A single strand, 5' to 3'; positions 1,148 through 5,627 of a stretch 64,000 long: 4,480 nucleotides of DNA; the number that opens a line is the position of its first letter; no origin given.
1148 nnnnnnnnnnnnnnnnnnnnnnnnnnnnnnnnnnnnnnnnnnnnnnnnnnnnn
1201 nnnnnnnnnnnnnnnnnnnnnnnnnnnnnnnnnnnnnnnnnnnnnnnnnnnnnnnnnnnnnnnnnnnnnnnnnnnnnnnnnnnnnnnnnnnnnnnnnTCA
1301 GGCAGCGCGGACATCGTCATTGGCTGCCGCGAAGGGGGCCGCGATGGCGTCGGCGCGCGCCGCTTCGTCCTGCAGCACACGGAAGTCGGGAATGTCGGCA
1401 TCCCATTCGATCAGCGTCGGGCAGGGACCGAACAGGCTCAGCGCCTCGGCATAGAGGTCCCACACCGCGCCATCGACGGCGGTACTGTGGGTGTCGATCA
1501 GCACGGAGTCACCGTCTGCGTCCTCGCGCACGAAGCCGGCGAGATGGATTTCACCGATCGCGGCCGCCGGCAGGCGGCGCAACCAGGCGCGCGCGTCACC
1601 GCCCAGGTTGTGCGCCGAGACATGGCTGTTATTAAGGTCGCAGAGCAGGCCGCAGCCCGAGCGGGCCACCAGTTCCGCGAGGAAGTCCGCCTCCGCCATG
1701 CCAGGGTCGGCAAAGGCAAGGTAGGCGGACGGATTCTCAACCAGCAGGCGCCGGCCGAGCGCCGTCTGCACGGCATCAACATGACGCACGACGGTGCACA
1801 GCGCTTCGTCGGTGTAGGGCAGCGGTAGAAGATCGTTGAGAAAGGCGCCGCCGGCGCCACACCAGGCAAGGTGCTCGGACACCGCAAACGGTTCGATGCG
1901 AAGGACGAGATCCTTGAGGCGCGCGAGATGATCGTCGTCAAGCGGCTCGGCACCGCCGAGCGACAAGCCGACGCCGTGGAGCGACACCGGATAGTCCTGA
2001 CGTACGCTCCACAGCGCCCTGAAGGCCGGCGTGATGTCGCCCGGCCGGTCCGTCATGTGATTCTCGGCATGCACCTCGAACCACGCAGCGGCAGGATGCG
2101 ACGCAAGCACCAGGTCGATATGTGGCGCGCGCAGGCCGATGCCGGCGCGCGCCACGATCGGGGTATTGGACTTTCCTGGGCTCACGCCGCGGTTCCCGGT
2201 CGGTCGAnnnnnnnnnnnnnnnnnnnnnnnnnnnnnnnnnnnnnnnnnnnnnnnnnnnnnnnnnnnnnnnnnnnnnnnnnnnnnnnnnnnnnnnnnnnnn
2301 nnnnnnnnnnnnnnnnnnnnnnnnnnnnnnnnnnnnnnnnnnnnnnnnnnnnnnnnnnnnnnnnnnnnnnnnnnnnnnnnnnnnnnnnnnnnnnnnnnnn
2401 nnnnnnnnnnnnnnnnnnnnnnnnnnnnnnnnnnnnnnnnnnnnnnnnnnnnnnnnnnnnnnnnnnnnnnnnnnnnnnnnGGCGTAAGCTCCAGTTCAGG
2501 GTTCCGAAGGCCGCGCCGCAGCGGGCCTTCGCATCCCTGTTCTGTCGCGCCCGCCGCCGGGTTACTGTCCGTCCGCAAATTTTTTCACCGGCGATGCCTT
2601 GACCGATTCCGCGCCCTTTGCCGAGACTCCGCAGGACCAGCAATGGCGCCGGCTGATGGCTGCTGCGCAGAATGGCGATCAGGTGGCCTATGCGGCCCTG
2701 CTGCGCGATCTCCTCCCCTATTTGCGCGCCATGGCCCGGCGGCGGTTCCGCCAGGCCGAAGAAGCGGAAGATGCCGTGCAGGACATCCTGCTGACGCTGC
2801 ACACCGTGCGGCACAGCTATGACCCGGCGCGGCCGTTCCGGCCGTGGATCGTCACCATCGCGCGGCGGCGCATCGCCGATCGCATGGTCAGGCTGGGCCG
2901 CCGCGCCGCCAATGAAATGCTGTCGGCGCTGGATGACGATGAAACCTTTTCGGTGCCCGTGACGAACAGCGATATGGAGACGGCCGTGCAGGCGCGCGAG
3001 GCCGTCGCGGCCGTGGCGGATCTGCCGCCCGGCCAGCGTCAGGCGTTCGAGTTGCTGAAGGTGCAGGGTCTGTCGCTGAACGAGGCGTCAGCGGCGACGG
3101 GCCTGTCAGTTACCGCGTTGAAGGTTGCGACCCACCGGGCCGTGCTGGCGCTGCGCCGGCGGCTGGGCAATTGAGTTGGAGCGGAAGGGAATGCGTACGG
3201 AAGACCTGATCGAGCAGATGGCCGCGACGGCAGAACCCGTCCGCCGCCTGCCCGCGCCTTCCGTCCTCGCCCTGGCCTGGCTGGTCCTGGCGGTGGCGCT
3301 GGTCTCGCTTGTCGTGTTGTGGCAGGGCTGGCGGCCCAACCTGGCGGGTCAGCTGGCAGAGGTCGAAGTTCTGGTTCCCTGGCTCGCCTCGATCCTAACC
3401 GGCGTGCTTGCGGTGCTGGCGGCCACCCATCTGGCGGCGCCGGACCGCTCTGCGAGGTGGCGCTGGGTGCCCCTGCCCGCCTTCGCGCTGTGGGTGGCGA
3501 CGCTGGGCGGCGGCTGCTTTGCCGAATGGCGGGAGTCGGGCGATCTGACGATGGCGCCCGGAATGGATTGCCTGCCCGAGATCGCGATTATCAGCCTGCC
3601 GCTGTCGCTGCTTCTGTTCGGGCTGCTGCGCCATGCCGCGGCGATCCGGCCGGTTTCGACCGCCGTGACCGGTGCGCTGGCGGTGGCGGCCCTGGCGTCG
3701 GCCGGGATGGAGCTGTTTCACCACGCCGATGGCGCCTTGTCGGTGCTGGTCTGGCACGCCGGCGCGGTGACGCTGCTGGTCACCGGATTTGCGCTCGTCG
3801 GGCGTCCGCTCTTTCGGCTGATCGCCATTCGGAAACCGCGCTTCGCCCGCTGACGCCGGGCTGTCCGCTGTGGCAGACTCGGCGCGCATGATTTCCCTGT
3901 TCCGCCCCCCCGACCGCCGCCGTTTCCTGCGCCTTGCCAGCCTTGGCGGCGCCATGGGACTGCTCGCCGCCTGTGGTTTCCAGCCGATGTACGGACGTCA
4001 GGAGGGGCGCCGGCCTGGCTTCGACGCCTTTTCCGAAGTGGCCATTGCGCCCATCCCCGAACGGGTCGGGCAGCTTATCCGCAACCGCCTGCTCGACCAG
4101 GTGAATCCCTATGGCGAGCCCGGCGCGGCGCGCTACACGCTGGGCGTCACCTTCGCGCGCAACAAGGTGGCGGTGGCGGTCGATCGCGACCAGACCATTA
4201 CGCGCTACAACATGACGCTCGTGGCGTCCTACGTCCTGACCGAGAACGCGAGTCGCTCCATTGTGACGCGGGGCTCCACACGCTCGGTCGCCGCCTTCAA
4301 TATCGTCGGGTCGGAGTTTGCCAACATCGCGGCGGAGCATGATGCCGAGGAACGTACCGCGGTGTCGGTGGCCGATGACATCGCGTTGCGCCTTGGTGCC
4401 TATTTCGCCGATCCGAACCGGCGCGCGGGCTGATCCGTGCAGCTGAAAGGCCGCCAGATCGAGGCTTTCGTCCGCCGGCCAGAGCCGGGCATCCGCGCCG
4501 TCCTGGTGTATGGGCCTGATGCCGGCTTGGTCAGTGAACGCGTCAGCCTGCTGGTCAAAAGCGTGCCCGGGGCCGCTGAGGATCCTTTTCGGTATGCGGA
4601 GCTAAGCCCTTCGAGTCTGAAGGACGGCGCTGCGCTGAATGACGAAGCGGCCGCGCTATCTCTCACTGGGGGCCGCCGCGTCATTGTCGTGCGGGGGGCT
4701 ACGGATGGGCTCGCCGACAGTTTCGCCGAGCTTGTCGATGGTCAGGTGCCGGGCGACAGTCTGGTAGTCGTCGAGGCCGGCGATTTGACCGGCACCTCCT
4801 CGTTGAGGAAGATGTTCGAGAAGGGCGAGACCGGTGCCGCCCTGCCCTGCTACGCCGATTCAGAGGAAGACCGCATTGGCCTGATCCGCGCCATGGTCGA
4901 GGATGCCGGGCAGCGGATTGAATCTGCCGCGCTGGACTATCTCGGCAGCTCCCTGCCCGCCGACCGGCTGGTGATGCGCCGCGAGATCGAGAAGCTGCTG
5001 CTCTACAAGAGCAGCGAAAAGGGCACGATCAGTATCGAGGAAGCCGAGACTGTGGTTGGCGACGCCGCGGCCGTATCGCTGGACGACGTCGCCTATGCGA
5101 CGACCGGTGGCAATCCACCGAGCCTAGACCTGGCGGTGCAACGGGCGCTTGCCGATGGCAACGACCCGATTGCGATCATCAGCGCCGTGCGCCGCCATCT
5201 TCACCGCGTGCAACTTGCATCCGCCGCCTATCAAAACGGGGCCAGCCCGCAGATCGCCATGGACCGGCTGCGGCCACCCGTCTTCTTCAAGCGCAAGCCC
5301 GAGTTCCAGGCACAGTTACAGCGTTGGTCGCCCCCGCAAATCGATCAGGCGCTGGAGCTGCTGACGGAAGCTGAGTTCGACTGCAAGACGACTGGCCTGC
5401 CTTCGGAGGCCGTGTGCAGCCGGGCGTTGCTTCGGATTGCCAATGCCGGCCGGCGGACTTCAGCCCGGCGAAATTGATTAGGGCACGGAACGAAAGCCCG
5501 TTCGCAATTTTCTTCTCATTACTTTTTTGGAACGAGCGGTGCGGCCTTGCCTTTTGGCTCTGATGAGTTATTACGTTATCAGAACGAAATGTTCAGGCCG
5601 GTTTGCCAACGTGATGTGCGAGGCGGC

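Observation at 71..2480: DUF2282 peptide + DUF692 (MbnB-like) + DUF2063 + DoxX operon: bufferin-type RiPP metallophore locus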

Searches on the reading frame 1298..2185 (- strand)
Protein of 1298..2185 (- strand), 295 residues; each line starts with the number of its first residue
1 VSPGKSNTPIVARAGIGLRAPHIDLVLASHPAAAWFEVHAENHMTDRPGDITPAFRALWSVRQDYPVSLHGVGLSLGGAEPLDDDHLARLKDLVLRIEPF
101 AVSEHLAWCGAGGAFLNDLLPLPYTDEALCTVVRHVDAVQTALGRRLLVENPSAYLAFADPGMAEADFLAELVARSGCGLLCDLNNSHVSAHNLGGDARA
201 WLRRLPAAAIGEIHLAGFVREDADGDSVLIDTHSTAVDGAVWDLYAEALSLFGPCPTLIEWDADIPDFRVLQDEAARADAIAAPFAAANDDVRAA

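Call 3: search_protein_families(library=pfam, proteins=[window:1298-2185:-], max_evalue=0.01)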
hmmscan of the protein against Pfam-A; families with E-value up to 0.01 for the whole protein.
window:1298-2185:- (295 aa): 1 family
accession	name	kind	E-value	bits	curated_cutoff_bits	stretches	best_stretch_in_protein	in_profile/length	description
PF05114.20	MbnB_TglH_ChrH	-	7.2e-95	317.6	25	1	14-282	2-262/263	RiPP precursor modification enzyme MbnB/TglH/ChrH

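Call 4: search_protein_families(library=ncbifam, proteins=[window:1298-2185:-], max_evalue=0.01)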
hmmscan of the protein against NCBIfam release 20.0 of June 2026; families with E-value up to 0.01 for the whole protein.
window:1298-2185:- (295 aa): 5 families
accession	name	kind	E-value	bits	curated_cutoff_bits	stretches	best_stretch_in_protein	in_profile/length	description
NF050167.1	MNIO_BufB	equivalog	1.5e-105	352.2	310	1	14-278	1-261/262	MNIO family bufferin maturase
NF003818.2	PRK05409.1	equivalog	1.1e-59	202.2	360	1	14-278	2-260/264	HvfB family MNIO-type RiPP peptide maturase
NF050151.1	RiPP_MNIO_ApyH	equivalog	1.2e-23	83.6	400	1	60-278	50-276/283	multinuclear non-heme iron-dependent oxidative enzyme ApyH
TIGR04159.2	methbact_MbnB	equivalog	2.6e-16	60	325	1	87-243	70-219/261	methanobactin biosynthesis protein MbnB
NF050165.1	MNIO_ChrH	equivalog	0.00021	20.5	600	1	70-250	62-245/363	MNIO family chryseobactin maturase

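Call 14: find_related_loci(query=window:1298-2185:-, collection=genome_contigs, flank=4000)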
Query window:1298-2185:- (295 aa) in genome_contigs; peptide patterns used: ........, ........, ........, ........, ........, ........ (x = any residue, [..] = any of these).
599 stretches matched a pattern (row limit reached: there are more); 472 encode a relative of the query (tblastn E <= 1e-3); the best 80 are kept; 80 distinct loci.
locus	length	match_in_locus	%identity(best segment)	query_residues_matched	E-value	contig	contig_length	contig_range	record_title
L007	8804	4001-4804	58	3-279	7e-99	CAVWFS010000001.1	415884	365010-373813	MAG: uncultured Candidatus Rokubacteria bacterium isolate MFD00962.bin.2.180 genome assembly, contig: contig_109060, who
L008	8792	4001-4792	58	15-283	3e-92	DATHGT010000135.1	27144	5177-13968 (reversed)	MAG TPA_asm: Candidatus Acidoferrum sp. isolate SMAG_U12481 k141_145545, whole genome shotgun sequence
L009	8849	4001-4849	53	1-290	1e-91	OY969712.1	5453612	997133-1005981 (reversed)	MAG: uncultured Gammaproteobacteria bacterium isolate MFD02416.bin.1.163 genome assembly, chromosome: 1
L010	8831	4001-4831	56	4-283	3e-91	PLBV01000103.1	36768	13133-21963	MAG: Hyphomicrobiales bacterium isolate palsa_904 73.20111000_P3M.42_contig_8392, whole genome shotgun sequence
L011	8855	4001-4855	53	8-295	6e-91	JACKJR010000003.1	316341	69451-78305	MAG: Rhodobiaceae bacterium isolate HK-STAS-PROT-44 HK-STAS-PROT-44_3, whole genome shotgun sequence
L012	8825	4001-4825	55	3-282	4e-90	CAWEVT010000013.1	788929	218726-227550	MAG: uncultured Alphaproteobacteria bacterium isolate MFD09671.bin.1.54 genome assembly, contig: contig_8394, whole geno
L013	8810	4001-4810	56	6-282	4e-90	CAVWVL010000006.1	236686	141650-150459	MAG: uncultured Alphaproteobacteria bacterium isolate MFD09671.bin.1.201 genome assembly, contig: contig_2959, whole gen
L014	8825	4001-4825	55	3-281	4e-90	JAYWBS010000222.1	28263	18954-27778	MAG: Polaromonas sp. isolate GL93_UP_metabat_6_sub GL93_UP_metabat_6_sub_221, whole genome shotgun sequence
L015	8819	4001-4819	57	5-281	8e-90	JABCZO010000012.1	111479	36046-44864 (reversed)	MAG: Gammaproteobacteria bacterium isolate Inc-BW-C-12-M_MAG77 Ga0210394_10000312, whole genome shotgun sequence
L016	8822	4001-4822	56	4-281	1e-89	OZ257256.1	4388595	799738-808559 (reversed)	MAG: Steroidobacteraceae bacterium isolate 60cb53db-5efb-48f4-9f30-25350f7b9eee genome assembly, chromosome: 1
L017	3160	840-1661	56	4-281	2e-90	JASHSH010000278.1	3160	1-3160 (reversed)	MAG: Rhodospirillales bacterium isolate JOPF122 JOPF_NEAR_contig_895242, whole genome shotgun sequence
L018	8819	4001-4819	54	10-281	1e-88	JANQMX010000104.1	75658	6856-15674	MAG: Rhodovibrionaceae bacterium isolate PL25b_bin.61 k99_1995415, whole genome shotgun sequence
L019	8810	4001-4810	55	5-278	2e-88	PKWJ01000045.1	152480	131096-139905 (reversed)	MAG: Gammaproteobacteria bacterium isolate palsa_1209 73.20120500_P31.10_contig_278, whole genome shotgun sequence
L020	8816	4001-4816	55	7-281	4e-87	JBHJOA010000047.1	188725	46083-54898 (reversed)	MAG: Kiloniellaceae bacterium isolate al_S4C968 S4Ck119_285524, whole genome shotgun sequence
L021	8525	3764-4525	57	10-268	7e-87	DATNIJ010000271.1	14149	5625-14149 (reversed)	MAG TPA_asm: Alphaproteobacteria bacterium isolate SMAG_U11370 k141_788101, whole genome shotgun sequence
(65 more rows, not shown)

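Call 23: search_solved_structures(query=window:1298-2185:-, max_evalue=0.001, show_alignments=3)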
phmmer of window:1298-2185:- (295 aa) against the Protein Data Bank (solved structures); distinct sequences matched with E-value up to 0.001: 8.
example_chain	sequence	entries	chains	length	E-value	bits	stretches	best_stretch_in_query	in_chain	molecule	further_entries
3bww_A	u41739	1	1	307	1.4e-30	109.9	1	60-225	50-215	Protein of unknown function DUF692/COG3220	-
8hci_D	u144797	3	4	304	9.2e-14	54.6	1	121-264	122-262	DUF692 family protein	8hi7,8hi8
7dz9_A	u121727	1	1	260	3.7e-11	46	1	91-253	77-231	MbnB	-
7dz9_B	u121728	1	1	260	3.7e-11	46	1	91-253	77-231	cpMbnB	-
7fc0_B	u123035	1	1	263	1.6e-09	40.7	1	64-240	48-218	Methanobactin biosynthesis cassette protein MbnB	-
7fc0_E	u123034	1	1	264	1.6e-09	40.7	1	64-240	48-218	Methanobactin biosynthesis cassette protein MbnB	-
7tcr_A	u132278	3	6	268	7.8e-05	25.3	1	89-261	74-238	Methanobactin biosynthesis cassette protein MbnB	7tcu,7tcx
7tcw_A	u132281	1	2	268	0.0006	22.4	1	89-220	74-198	Methanobactin biosynthesis cassette protein MbnB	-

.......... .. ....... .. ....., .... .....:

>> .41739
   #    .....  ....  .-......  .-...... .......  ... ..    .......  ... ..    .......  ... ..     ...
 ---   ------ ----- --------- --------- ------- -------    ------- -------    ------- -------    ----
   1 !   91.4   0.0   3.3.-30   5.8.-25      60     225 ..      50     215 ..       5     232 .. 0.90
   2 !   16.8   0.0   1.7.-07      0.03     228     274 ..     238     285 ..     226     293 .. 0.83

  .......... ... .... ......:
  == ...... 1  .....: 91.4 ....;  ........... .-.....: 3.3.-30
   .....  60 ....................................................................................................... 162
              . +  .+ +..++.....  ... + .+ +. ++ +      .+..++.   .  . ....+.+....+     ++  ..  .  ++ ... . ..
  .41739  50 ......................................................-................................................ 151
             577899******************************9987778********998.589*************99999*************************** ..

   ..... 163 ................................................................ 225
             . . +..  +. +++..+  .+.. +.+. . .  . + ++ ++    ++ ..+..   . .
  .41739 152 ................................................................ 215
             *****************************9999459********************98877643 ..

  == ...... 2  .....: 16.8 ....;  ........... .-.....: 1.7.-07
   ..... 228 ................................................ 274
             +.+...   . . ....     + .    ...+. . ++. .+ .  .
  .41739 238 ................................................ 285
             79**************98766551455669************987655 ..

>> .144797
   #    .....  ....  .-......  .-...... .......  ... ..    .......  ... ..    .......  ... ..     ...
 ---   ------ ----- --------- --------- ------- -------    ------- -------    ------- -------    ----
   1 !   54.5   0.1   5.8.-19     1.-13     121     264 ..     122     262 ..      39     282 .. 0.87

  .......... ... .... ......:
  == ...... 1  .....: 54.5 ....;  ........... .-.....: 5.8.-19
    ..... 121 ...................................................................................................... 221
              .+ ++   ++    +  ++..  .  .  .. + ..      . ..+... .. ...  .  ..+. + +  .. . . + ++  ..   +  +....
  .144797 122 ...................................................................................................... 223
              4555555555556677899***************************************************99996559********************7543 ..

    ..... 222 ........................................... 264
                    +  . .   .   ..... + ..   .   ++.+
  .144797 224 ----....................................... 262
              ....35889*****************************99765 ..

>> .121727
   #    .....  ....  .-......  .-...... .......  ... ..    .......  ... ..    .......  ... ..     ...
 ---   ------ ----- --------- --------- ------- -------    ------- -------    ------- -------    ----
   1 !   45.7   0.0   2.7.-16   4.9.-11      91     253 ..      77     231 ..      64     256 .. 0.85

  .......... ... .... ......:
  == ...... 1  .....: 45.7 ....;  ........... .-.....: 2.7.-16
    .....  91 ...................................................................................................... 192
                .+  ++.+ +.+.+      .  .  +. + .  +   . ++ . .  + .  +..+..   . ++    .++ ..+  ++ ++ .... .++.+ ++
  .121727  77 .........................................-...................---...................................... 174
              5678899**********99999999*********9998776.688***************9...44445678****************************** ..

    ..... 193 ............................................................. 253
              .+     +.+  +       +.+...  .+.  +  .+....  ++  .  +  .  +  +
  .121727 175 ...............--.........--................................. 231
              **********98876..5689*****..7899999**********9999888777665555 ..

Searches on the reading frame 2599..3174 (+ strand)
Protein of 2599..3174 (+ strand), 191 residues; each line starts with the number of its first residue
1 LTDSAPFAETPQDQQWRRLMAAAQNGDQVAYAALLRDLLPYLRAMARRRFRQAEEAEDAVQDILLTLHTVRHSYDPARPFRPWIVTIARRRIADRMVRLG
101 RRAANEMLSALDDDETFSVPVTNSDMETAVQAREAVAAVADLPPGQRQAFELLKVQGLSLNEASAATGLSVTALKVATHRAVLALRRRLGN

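Call 3: search_protein_families(library=pfam, proteins=[window:2599-3174:+], max_evalue=0.01)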
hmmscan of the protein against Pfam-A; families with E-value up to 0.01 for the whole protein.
window:2599-3174:+ (191 aa): 4 families
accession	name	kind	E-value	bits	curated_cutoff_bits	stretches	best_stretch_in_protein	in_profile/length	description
PF04542.20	Sigma70_r2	-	9.8e-14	51.4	24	1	34-101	1-70/71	Sigma-70 region 2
PF08281.18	Sigma70_r4_2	-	7.9e-10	38.7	25.7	1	135-185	4-54/54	Sigma-70, region 4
PF07638.17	Sigma70_ECF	-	1.2e-09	38.8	21.1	1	18-175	6-169/185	ECF sigma factor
PF04545.22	Sigma70_r4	-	0.00013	21.8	24.1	1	139-186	2-49/50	Sigma-70, region 4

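Call 4: search_protein_families(library=ncbifam, proteins=[window:2599-3174:+], max_evalue=0.01)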
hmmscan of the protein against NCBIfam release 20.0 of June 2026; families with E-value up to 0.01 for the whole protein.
window:2599-3174:+ (191 aa): 81 families (the best 25 are shown)
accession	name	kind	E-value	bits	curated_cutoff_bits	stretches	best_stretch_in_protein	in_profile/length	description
NF009165.0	PRK12512.1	equivalog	1.4e-37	129.1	198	1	12-190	5-180/184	RNA polymerase sigma factor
NF009188.0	PRK12536.1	subfamily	6.2e-34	117.6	250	1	11-189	12-186/190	RNA polymerase sigma factor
NF009191.0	PRK12539.1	subfamily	2.2e-32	112.1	171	1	12-186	4-176/185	sigma-70 family RNA polymerase sigma factor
TIGR02937.1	sigma70-ECF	superfamily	2.1e-20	73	42.9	1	30-189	2-165/165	sigma-70 family RNA polymerase sigma factor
NF007230.0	PRK09648.1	subfamily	8.5e-19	68.1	209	1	9-189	6-189/195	RNA polymerase sigma factor ShbA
NF004113.0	PRK05602.1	equivalog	2e-18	66.7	208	1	12-189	28-201/211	RNA polymerase sigma factor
NF009172.0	PRK12519.1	subfamily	4.8e-18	65.4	222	1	13-190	13-190/194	RNA polymerase sigma factor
TIGR02985.1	Sig70_bacteroi1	subfamily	5.6e-18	65.7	126.4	1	30-189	2-162/162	RNA polymerase sigma-70 factor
NF009166.1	PRK12513.1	equivalog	6.6e-18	65.1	206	1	13-190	6-187/193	RNA polymerase sigma factor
NF058625.1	sigma_PG0214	equivalog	7.9e-18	64.7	130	1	41-189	16-161/170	GFO_1088 family ECF-type sigma factor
NF007225.0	PRK09643.1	equivalog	5.7e-16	58.8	190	1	15-189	13-182/204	RNA polymerase sigma factor SigM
NF010500.0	PRK13919.1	subfamily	6.4e-16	59.1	226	1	19-189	13-183/186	putative RNA polymerase sigma E protein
NF007228.0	PRK09646.1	subfamily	4e-15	56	226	1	11-190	12-191/194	ECF RNA polymerase sigma factor SigK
NF007223.0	PRK09641.1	equivalog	1.3e-14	54.5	209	1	15-190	4-185/187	RNA polymerase sigma factor SigW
NF009164.0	PRK12511.1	equivalog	2.5e-14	53.2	185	1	37-187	12-157/182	RNA polymerase sigma factor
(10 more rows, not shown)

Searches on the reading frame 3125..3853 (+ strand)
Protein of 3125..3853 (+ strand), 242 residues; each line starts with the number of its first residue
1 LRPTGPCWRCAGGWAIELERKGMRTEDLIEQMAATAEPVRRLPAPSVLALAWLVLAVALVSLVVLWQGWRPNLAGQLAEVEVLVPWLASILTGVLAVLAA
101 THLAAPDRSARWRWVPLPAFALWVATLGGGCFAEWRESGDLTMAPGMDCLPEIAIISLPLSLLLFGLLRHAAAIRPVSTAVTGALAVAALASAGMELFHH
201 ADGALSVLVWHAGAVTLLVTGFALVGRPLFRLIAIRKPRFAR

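Call 3: search_protein_families(library=pfam, proteins=[window:3125-3853:+], max_evalue=0.01)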
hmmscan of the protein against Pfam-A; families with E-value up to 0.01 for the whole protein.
window:3125-3853:+ (242 aa): 1 family
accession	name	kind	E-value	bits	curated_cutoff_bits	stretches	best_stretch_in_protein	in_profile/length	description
PF06532.16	NrsF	-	9.5e-26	91.3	26.8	1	33-231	2-203/204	Negative regulator of sigma F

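Call 4: search_protein_families(library=ncbifam, proteins=[window:3125-3853:+], max_evalue=0.01)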
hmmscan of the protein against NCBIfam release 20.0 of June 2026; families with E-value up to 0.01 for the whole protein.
window:3125-3853:+ (242 aa): 1 family
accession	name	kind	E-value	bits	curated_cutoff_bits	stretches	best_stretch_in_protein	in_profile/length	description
NF042994.1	AntiSigF_NrsF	equivalog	1.7e-07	31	300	1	23-231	1-213/214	anti-sigma-F factor NrsF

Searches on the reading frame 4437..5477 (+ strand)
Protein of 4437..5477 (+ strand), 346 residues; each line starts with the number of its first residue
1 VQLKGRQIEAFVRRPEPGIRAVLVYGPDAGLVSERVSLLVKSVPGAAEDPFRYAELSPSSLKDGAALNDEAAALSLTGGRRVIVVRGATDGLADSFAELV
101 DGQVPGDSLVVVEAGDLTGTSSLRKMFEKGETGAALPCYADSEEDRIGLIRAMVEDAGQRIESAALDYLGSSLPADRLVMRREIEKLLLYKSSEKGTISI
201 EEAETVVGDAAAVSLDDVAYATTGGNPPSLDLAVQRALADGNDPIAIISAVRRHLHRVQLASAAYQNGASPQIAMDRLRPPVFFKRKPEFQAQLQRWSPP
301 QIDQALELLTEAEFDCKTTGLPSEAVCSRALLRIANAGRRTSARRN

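Call 65: find_related_loci(query=window:4437-5477:+, collection=genome_contigs, flank=5000)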
Query window:4437-5477:+ (346 aa) in genome_contigs; peptide patterns used: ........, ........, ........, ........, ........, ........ (x = any residue, [..] = any of these).
136 stretches matched a pattern; 7 encode a relative of the query (tblastn E <= 1e-3); 7 distinct loci.
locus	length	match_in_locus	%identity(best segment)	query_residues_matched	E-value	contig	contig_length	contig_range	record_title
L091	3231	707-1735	90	3-345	0e+0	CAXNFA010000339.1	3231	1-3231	MAG: Alphaproteobacteria bacterium isolate MH-21oct19-195 genome assembly, contig: MH-21oct19-C55970, whole genome shotg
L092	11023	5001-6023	44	2-339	9e-82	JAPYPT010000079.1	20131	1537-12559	MAG: Alphaproteobacteria bacterium isolate PW10.maxbin2.068 PW10_3173_length_20131_cov_9.668211, whole genome shotgun se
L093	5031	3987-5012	44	1-339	2e-80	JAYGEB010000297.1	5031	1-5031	MAG: Alphaproteobacteria bacterium isolate OC6_4000m_MAG_82 OC6_4000m_contig_397377, whole genome shotgun sequence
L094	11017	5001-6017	31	1-339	1e-37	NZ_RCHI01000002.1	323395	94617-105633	Sinirhodobacter hankyongi strain BO-81 contig_2, whole genome shotgun sequence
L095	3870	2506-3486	31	7-335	3e-23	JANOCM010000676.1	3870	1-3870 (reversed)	MAG: Alphaproteobacteria bacterium isolate VAR_17_metabat_392 VAR_17_k141_1551737, whole genome shotgun sequence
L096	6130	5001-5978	31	7-334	1e-22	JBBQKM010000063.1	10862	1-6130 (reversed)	MAG: Sphingomonadales bacterium isolate Co_metawrap_592 Cmw_592_k141_13032573_length_10862_cov_8.0000, whole genome shot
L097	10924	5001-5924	26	14-320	5e-14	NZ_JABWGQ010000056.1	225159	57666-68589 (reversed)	Sphingopyxis sp. LK2115 190, whole genome shotgun sequence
